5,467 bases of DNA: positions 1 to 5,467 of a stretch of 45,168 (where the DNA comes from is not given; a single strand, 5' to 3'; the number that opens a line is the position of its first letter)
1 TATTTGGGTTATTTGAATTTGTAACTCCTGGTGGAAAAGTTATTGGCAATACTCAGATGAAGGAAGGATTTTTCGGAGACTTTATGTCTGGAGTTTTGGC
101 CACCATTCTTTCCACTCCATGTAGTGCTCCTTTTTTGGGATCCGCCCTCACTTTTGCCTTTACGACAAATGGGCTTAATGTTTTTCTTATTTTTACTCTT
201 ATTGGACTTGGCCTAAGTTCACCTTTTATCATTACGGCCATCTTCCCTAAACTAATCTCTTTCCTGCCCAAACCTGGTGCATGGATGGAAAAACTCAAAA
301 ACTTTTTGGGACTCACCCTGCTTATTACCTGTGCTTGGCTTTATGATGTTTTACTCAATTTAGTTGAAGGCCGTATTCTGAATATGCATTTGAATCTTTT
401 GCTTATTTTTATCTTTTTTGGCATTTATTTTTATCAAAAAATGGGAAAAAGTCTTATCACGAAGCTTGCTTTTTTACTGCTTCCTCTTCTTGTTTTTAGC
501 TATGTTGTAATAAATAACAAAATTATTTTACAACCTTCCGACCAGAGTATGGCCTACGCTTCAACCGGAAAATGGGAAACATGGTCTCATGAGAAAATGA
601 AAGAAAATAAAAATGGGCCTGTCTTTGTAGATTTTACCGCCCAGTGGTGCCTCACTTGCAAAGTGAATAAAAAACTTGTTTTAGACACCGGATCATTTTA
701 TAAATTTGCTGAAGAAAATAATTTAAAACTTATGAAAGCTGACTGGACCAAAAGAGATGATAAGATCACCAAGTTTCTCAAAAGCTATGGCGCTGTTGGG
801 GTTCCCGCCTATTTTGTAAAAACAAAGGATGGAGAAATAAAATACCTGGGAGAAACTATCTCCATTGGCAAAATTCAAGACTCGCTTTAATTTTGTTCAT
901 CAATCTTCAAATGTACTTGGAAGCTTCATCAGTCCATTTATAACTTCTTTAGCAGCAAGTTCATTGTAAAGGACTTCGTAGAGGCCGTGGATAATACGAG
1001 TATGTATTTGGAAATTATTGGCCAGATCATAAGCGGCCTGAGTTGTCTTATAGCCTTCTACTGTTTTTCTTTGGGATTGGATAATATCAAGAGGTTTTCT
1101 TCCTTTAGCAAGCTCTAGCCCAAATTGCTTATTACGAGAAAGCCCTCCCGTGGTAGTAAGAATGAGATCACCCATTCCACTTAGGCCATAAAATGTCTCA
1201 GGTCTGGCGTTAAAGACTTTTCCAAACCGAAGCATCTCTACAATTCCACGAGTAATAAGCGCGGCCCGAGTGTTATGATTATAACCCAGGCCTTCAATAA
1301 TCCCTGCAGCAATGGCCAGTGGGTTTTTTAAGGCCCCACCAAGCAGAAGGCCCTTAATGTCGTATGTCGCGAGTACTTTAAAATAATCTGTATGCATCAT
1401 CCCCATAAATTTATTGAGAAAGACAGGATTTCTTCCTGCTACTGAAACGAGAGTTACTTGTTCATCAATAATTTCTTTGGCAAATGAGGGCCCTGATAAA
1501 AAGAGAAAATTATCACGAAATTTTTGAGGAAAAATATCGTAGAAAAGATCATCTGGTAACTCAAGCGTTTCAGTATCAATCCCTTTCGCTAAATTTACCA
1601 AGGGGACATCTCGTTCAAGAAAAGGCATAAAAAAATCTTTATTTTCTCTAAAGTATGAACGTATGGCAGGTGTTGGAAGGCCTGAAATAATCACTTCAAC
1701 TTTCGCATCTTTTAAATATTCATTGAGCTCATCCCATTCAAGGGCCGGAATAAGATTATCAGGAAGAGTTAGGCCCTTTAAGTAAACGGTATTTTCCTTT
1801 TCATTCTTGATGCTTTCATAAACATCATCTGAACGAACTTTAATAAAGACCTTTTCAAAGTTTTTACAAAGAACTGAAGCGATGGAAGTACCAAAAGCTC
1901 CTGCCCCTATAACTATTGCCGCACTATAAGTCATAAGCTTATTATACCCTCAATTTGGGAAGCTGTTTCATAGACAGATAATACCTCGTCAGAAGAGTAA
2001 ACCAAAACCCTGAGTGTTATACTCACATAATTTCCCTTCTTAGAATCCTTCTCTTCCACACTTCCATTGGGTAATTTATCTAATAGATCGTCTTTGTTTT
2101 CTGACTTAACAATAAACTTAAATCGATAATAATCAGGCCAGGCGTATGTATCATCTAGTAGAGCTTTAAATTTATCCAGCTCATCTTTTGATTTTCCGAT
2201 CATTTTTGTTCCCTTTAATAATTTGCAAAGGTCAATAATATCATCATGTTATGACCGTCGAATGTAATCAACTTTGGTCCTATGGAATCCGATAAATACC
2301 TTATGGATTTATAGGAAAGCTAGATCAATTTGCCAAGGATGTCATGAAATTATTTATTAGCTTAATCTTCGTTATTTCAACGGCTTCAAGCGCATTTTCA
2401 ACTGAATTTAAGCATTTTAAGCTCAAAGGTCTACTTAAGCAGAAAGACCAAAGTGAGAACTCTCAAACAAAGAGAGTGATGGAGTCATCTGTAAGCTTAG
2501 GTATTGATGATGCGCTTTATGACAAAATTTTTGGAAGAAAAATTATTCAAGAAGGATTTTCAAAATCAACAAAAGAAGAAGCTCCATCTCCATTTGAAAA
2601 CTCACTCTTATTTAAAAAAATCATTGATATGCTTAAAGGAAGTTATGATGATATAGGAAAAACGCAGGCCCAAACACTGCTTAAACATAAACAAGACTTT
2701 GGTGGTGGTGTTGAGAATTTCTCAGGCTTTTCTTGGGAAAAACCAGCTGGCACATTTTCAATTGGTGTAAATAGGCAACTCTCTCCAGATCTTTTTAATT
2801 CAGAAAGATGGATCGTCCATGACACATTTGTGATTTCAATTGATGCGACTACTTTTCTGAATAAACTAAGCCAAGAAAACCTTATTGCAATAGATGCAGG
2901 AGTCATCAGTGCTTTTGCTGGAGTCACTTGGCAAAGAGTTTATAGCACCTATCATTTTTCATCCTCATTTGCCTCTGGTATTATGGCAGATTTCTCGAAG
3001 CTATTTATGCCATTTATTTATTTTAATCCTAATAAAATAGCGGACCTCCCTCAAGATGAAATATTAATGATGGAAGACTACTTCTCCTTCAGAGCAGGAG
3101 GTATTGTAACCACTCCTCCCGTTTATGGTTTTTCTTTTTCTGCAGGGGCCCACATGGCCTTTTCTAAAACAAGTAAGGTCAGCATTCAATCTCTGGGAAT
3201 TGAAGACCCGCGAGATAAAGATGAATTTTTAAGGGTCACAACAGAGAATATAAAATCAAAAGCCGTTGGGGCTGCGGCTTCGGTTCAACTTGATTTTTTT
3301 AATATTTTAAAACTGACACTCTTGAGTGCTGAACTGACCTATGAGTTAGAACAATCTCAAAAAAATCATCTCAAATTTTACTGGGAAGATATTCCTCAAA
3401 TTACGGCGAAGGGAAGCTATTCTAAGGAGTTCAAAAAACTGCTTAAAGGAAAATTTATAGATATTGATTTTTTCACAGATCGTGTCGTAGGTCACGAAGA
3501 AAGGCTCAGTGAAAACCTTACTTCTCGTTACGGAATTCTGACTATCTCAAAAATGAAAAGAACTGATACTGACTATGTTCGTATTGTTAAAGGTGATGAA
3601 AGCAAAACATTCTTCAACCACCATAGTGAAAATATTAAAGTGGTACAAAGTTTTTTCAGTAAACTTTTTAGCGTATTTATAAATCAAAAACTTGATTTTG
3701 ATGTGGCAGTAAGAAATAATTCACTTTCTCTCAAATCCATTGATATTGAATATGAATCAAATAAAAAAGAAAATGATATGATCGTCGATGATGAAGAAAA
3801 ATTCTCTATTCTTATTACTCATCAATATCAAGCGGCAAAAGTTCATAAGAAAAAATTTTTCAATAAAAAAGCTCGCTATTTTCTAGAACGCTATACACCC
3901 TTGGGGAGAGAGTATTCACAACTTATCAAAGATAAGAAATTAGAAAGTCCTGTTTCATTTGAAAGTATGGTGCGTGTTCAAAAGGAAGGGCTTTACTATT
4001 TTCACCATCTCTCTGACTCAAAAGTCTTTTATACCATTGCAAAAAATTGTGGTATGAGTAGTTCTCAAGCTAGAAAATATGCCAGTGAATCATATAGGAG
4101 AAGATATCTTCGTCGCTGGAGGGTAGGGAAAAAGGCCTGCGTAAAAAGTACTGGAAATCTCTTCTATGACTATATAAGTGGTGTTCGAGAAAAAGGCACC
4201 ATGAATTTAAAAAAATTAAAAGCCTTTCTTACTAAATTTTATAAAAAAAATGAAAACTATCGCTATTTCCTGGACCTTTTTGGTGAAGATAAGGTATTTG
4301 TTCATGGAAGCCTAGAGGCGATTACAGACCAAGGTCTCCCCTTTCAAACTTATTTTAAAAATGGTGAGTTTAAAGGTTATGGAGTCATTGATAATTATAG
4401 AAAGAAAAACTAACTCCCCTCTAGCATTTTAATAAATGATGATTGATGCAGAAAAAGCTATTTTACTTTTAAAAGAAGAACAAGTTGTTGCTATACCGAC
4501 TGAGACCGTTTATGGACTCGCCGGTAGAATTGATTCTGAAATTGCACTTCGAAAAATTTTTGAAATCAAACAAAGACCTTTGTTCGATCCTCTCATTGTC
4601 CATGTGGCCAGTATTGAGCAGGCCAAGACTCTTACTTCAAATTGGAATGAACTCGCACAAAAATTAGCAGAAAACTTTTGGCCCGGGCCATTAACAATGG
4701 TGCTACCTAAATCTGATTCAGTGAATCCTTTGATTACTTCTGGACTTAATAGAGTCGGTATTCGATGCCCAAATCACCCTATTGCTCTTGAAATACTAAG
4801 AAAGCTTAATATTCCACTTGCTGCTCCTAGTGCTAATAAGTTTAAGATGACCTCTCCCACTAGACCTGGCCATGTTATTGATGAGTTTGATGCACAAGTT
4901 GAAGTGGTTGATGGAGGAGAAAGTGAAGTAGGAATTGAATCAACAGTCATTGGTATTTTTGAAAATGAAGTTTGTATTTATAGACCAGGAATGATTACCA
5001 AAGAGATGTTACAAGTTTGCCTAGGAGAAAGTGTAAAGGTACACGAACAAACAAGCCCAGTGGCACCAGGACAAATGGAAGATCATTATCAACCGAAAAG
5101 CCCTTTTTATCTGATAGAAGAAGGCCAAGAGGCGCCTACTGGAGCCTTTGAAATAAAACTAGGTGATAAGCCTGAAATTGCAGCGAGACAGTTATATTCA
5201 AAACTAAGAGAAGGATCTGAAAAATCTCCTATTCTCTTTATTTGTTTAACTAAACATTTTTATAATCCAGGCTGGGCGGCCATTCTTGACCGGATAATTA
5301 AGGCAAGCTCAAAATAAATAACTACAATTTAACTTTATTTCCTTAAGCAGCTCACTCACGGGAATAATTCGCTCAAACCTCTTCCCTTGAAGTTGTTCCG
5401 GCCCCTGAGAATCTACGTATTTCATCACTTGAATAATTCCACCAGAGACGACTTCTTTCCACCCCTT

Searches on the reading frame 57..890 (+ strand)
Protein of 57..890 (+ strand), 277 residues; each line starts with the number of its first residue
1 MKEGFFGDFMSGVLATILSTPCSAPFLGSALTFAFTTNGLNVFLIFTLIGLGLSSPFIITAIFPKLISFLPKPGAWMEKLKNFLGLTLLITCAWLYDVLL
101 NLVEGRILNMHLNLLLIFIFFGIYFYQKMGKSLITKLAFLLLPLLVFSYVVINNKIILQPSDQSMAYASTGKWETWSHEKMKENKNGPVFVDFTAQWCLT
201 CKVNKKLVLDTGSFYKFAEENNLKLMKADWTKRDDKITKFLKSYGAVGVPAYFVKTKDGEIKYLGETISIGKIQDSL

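Call 6: search_protein_families(library=pfam, proteins=[window:57-890:+], max_evalue=0.001)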
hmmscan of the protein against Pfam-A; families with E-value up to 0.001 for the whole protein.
window:57-890:+ (277 aa): 4 families
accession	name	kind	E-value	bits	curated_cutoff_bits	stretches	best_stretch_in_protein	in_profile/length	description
PF13899.12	Thioredoxin_7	-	1.4e-12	47.9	27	1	184-254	15-80/83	Thioredoxin-like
PF02683.22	DsbD_TM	-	8.6e-11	42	27.1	1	5-97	125-216/219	Cytochrome C biogenesis protein transmembrane domain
PF13098.12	Thioredoxin_2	-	8.1e-05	23.4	27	1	184-260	3-86/104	Thioredoxin-like domain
PF00085.26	Thioredoxin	-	9.1e-05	22.8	23.5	1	183-252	15-76/103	Thioredoxin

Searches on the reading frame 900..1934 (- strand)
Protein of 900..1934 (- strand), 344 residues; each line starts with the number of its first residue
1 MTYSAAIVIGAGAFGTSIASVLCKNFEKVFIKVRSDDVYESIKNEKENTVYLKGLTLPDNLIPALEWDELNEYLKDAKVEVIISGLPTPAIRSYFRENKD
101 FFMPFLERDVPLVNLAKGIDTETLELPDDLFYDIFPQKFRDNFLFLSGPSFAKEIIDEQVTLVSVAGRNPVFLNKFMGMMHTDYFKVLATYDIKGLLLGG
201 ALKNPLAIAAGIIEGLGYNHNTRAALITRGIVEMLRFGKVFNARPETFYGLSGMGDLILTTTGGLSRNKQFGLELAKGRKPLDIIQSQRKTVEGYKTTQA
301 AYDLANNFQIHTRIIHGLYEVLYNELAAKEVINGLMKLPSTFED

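Call 6: search_protein_families(library=pfam, proteins=[window:900-1934:-], max_evalue=0.001)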
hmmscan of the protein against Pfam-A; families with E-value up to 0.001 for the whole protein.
window:900-1934:- (344 aa): 3 families
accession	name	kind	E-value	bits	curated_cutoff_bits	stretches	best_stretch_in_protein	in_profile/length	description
PF07479.19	NAD_Gly3P_dh_C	-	8.1e-48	162.7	25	1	192-332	1-141/142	NAD-dependent glycerol-3-phosphate dehydrogenase C-terminus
PF01210.29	NAD_Gly3P_dh_N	-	9.7e-29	100.8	23.1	1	8-169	4-154/158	NAD-dependent glycerol-3-phosphate dehydrogenase N-terminus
PF20618.3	GPD_NAD_C_bact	-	2.4e-16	60.5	27.6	1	252-316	1-64/66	Bacterial GPD, NAD-dependent C-terminal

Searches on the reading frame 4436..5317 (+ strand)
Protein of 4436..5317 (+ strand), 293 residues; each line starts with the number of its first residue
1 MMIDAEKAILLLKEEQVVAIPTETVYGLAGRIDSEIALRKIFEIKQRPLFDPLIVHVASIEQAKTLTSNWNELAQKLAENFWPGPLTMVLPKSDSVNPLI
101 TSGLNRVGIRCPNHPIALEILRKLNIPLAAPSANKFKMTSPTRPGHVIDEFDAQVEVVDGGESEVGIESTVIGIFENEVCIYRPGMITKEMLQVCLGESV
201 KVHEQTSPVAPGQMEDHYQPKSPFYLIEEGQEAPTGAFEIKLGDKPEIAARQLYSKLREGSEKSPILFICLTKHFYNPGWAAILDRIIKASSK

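Call 6: search_protein_families(library=pfam, proteins=[window:4436-5317:+], max_evalue=0.001)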
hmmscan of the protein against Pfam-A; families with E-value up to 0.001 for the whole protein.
window:4436-5317:+ (293 aa): 2 families
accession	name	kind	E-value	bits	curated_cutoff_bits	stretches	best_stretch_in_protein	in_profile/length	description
PF01300.24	Sua5_yciO_yrdC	-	5.4e-54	182.8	25.1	1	11-185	2-178/178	Telomere recombination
PF03481.19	Sua5_C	-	1.4e-13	52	22.9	1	187-292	1-136/136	Threonylcarbamoyl-AMP synthase, C-terminal domain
